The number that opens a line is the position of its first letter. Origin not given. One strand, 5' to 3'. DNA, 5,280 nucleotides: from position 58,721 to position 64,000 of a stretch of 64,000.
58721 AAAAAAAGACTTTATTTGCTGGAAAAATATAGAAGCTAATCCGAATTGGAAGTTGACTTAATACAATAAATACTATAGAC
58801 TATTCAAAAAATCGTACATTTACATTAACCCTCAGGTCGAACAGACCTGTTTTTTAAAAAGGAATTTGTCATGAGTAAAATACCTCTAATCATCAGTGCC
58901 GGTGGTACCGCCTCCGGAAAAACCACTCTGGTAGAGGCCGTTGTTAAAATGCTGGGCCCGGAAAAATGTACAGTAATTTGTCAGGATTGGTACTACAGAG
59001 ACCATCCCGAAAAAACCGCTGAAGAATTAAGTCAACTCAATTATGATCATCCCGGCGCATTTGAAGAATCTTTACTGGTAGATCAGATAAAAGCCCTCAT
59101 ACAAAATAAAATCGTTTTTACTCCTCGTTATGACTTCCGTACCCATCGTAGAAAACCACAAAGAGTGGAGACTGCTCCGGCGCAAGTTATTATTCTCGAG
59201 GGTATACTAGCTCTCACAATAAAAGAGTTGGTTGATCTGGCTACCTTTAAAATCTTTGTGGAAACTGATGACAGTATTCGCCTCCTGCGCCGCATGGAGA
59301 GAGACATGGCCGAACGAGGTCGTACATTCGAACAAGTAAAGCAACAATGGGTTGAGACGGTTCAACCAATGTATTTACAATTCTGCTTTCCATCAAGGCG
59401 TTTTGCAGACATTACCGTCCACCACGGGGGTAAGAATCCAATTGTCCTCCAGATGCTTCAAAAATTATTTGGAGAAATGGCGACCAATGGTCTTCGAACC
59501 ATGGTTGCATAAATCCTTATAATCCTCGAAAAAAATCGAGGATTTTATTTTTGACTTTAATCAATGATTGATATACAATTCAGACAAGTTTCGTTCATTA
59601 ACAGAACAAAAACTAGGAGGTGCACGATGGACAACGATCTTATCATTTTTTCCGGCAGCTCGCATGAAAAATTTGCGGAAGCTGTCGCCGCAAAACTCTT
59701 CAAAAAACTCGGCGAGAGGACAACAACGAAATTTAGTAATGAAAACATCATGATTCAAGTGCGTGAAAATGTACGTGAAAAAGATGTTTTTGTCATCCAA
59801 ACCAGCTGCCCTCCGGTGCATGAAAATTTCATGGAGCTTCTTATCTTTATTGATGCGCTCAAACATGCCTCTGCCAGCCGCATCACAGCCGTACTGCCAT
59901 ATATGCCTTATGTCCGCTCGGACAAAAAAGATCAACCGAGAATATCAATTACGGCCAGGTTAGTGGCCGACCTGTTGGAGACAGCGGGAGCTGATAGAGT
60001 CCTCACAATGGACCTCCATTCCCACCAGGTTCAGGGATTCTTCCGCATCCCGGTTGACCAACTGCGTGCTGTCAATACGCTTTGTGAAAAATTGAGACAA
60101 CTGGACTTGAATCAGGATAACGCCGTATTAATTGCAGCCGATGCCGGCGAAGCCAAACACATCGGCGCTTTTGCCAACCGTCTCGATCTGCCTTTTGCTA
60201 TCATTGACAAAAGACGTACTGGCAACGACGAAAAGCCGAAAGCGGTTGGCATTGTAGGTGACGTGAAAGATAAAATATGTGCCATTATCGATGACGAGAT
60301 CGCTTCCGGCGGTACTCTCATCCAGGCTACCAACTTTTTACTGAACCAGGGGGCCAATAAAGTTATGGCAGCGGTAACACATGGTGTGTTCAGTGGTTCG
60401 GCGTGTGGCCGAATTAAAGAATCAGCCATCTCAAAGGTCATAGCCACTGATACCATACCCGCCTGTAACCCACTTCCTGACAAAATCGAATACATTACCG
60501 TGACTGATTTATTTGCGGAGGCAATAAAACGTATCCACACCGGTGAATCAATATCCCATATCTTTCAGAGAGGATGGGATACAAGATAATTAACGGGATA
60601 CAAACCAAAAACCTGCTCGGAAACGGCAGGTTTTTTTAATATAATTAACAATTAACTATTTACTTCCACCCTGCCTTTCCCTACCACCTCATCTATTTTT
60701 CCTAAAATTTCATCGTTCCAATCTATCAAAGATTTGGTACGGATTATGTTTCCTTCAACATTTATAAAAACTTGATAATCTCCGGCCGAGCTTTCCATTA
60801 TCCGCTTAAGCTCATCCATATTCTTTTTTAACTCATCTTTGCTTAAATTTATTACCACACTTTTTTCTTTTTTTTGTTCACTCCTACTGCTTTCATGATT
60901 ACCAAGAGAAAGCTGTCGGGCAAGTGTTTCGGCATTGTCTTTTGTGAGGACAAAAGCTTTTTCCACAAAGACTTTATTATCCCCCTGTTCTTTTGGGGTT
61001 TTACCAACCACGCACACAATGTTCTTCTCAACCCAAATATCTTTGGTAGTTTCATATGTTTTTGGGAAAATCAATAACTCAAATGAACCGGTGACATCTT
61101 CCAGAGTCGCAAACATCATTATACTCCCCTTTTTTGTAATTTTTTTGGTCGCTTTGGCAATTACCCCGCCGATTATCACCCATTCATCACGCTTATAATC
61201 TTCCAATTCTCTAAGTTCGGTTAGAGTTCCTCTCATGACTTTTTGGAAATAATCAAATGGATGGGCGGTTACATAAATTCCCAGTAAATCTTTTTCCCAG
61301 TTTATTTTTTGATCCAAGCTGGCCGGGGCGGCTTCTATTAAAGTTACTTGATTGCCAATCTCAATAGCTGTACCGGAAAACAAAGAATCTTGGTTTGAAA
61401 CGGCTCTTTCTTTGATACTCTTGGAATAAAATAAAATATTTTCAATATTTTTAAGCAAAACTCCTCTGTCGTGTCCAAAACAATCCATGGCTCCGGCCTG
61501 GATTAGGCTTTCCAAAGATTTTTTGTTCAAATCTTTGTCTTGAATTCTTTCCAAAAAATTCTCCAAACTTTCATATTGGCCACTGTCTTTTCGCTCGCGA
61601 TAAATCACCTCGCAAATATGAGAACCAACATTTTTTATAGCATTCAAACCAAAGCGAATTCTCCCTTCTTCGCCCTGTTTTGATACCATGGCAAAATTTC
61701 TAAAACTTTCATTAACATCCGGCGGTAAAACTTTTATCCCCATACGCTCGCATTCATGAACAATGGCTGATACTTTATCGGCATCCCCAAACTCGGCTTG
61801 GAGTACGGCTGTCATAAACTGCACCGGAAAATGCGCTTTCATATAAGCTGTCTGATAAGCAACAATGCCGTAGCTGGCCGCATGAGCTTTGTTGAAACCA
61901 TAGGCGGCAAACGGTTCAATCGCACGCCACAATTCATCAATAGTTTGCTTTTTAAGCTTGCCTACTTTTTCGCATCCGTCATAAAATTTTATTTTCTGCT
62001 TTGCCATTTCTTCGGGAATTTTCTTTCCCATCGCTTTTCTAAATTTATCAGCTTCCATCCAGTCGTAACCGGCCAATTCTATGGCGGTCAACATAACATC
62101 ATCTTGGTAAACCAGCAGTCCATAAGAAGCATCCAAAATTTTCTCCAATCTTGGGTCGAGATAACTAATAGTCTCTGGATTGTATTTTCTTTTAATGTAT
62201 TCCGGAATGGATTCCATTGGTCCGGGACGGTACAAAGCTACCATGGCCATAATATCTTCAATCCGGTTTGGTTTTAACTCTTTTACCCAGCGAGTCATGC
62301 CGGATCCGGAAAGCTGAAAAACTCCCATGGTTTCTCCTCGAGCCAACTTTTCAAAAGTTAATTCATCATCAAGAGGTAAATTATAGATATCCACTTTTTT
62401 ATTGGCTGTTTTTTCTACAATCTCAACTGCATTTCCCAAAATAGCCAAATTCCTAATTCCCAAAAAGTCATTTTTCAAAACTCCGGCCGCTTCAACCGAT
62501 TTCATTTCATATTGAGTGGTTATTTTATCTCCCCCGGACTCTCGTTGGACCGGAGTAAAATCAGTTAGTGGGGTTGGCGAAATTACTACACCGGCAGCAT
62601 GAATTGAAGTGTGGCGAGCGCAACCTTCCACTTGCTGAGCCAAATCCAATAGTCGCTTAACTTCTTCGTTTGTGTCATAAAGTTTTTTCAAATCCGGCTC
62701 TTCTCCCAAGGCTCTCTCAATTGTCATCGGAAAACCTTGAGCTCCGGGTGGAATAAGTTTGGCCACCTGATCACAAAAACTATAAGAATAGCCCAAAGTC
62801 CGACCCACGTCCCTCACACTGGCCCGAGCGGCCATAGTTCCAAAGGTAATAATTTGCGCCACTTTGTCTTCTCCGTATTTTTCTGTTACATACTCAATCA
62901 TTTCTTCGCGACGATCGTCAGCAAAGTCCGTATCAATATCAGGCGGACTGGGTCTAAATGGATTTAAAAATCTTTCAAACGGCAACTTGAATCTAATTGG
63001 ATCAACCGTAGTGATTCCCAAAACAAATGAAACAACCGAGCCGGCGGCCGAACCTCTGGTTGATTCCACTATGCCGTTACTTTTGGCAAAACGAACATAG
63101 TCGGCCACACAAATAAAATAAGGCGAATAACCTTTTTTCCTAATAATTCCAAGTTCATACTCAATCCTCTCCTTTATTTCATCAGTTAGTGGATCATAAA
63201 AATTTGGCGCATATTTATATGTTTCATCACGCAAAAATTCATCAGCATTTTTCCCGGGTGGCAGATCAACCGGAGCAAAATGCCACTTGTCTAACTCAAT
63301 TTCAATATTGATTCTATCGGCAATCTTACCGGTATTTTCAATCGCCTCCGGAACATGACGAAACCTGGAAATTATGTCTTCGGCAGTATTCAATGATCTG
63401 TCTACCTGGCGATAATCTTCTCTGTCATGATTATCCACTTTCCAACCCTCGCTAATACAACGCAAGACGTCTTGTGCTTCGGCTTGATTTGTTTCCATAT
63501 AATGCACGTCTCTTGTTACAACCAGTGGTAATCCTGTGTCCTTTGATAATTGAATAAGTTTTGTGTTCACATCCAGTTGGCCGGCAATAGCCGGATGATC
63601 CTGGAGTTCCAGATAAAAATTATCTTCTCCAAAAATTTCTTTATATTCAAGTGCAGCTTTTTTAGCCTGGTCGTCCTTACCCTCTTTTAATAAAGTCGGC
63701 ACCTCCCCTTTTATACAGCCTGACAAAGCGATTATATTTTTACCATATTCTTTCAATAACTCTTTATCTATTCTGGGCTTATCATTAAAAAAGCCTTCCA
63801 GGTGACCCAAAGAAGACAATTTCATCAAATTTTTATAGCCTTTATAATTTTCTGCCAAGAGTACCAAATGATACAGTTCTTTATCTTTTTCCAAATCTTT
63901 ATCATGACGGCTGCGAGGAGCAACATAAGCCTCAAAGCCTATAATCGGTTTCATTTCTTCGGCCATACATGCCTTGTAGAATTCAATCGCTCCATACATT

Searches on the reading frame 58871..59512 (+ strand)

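Call 109: search_protein_families(library=pfam, proteins=[window:58871-59512:+], max_evalue=0.0001)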
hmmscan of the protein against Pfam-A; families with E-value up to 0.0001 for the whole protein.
window:58871-59512:+ (213 aa): 1 family
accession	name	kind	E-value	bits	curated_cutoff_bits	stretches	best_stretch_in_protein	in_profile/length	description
PF00485.24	PRK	-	3.8e-33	115.4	22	1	10-189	5-193/196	Phosphoribulokinase / Uridine kinase family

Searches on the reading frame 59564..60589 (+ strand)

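Call 109: search_protein_families(library=pfam, proteins=[window:59564-60589:+], max_evalue=0.0001)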
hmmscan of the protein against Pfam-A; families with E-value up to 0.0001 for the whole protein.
window:59564-60589:+ (341 aa): 3 families
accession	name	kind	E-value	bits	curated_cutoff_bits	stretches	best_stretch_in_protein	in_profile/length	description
PF13793.12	Pribosyltran_N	-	1.4e-44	151.2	25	1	27-142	2-117/117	N-terminal domain of ribose phosphate pyrophosphokinase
PF14572.12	Pribosyl_synth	-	4.9e-28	98.8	27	1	223-334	71-183/184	Phosphoribosyl synthetase-associated domain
PF00156.33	Pribosyltran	-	4.2e-13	49.3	26.3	1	167-273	12-124/158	Phosphoribosyl transferase domain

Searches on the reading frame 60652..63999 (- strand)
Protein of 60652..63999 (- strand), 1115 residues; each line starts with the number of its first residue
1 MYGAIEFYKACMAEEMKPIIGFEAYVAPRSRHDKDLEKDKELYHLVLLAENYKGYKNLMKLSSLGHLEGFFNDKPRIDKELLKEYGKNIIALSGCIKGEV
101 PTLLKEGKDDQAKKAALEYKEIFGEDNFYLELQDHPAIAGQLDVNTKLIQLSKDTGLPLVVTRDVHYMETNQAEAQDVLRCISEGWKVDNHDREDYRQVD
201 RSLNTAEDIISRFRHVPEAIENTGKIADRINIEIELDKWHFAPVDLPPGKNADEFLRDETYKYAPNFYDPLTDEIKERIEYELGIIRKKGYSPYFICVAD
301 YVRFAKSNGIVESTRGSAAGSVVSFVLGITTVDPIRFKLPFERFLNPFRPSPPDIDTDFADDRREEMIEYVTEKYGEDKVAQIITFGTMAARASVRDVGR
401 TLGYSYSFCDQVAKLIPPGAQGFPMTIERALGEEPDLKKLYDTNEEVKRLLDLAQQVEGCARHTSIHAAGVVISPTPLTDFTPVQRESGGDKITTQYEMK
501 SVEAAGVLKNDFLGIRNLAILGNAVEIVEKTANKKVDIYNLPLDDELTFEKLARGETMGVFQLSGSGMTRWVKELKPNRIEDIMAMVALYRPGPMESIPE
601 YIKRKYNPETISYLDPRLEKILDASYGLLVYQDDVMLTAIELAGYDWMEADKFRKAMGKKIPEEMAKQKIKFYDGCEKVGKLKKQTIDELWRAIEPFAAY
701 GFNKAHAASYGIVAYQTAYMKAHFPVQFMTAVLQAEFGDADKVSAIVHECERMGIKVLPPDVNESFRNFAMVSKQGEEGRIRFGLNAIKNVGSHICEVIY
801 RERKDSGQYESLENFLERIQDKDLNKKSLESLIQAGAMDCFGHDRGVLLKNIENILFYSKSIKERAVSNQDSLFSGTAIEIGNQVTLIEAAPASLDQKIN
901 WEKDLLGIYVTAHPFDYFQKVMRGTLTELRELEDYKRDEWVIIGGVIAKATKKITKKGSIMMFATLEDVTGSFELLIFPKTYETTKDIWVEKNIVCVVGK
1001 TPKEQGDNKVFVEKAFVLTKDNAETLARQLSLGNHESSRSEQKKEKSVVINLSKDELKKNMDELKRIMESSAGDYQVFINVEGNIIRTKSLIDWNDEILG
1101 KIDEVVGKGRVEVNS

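Call 109: search_protein_families(library=pfam, proteins=[window:60652-63999:-], max_evalue=0.0001)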
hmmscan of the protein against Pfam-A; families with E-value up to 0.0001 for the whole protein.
window:60652-63999:- (1115 aa): 5 families
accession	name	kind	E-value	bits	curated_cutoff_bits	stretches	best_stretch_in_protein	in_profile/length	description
PF07733.18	DNA_pol3_alpha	-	1.2e-94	317.2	23.9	1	256-514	3-260/260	Bacterial DNA polymerase III alpha NTPase domain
PF17657.6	DNA_pol3_finger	-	4.5e-51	172.9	22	1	517-678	1-164/166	Bacterial DNA polymerase III alpha subunit finger domain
PF02811.25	PHP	-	1.3e-38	133.3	26.4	1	1-135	40-164/164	PHP domain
PF14579.12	HHH_6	-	4.5e-28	97.7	25.6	1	754-846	1-88/90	Helix-hairpin-helix motif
PF01336.31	tRNA_anti-codon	-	5.9e-06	26.6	27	1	941-1015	1-72/75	OB-fold nucleic acid binding domain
